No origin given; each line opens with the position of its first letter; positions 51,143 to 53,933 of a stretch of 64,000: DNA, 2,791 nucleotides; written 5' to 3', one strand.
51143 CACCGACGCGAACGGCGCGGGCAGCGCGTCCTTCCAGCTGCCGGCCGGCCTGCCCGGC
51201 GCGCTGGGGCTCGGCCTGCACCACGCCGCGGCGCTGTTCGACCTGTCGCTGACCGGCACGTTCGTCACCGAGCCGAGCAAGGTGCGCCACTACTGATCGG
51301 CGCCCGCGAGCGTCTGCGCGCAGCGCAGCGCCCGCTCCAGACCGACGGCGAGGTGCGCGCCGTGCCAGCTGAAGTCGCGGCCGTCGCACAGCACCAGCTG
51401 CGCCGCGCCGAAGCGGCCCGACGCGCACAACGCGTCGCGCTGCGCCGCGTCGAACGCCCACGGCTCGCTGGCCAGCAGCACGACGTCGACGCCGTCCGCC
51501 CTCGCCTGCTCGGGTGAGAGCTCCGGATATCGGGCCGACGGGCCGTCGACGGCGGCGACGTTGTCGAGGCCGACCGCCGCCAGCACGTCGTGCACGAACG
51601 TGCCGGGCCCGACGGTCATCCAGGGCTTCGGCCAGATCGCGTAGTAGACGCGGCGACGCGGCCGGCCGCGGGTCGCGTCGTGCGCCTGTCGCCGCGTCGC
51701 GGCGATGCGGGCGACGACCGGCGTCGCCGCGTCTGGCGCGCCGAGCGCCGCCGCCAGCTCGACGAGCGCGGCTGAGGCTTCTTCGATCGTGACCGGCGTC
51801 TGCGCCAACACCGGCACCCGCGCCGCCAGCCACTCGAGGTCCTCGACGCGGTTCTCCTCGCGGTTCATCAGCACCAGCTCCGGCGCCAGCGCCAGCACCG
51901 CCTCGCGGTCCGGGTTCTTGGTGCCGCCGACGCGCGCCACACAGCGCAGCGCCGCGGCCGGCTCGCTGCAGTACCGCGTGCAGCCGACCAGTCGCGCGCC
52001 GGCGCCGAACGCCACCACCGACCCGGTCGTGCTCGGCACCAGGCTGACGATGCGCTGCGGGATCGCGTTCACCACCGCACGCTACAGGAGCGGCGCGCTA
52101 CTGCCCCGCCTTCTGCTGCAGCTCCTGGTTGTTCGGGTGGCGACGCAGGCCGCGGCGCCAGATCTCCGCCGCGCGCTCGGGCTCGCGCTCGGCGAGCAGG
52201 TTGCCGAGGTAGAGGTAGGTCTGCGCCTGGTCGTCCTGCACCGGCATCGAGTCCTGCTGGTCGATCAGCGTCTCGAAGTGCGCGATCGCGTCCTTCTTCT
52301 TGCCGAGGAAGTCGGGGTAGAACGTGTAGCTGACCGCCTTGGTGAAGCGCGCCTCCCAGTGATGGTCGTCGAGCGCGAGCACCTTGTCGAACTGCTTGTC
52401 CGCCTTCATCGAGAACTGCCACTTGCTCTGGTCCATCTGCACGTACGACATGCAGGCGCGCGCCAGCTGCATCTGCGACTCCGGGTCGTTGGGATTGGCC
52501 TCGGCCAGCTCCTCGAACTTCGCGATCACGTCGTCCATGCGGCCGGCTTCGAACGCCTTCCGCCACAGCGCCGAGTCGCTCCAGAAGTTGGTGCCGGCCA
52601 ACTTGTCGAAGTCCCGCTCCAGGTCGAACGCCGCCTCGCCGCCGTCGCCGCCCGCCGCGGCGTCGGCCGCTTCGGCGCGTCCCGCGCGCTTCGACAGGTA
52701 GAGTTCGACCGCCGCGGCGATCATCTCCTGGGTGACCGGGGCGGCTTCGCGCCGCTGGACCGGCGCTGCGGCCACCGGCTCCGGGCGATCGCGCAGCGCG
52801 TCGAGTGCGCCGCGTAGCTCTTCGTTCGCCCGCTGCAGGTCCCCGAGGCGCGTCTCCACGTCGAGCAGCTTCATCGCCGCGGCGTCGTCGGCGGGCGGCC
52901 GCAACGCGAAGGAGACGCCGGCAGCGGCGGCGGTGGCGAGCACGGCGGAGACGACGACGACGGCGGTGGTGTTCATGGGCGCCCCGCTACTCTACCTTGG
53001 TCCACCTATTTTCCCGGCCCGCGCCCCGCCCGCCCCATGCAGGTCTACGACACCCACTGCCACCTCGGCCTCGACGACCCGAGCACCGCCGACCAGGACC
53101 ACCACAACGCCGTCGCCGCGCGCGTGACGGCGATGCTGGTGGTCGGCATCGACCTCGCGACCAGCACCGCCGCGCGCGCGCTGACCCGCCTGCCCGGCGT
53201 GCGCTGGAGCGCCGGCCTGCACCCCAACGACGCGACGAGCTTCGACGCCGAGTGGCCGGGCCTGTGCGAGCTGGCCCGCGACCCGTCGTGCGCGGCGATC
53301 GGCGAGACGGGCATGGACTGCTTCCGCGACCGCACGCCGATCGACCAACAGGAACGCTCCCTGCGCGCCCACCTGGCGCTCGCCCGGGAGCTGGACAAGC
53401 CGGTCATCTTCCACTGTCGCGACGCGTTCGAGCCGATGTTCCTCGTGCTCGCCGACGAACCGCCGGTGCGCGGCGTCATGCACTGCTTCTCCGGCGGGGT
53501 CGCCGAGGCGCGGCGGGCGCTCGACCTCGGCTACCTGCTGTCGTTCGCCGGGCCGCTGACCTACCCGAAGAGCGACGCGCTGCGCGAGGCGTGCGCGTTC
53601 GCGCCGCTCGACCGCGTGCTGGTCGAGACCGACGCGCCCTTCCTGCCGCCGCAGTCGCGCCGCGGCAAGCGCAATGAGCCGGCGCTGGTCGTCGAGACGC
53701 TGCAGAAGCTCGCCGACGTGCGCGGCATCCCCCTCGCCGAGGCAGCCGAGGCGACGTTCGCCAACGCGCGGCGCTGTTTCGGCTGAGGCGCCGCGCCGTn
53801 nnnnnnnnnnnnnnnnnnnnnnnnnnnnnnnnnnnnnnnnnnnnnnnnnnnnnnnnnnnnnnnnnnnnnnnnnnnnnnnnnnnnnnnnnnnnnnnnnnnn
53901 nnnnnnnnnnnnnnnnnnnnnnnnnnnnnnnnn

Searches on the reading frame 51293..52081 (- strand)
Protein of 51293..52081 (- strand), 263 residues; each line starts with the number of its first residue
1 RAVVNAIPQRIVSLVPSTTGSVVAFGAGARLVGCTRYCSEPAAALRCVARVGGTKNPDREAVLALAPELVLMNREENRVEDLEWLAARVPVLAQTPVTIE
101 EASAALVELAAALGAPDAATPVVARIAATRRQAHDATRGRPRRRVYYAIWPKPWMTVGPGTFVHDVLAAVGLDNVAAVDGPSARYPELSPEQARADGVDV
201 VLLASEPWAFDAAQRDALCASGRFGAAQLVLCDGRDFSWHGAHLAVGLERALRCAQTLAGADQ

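Call 33: search_protein_families(library=pfam, proteins=[window:51293-52081:-], max_evalue=0.00001)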
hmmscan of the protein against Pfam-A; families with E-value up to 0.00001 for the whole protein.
window:51293-52081:- (263 aa): 1 family
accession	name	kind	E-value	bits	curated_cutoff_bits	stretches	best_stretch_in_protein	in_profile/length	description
PF01497.23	Peripla_BP_2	-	5.6e-21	75.5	27.5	1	11-206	1-200/235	Periplasmic binding protein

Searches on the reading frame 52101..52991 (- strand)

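Call 33: search_protein_families(library=pfam, proteins=[window:52101-52991:-], max_evalue=0.00001)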
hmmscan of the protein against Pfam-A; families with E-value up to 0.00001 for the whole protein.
window:52101-52991:- (297 aa): 2 families
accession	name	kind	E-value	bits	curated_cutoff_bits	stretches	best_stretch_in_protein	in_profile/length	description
PF13428.12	TPR_14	-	8.2e-07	29.6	23.5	0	260-296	6-42/44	Tetratricopeptide repeat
PF14559.12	TPR_19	-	1.7e-06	28.7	25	0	146-188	1-43/68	Tetratricopeptide repeat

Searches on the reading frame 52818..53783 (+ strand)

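Call 33: search_protein_families(library=pfam, proteins=[window:52818-53783:+], max_evalue=0.00001)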
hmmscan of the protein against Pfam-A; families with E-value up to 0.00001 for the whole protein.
window:52818-53783:+ (322 aa): 1 family
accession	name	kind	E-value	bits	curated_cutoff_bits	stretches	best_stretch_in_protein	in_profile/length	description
PF01026.27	TatD_DNase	-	2.7e-67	227.3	27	1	78-322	2-253/253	TatD related DNase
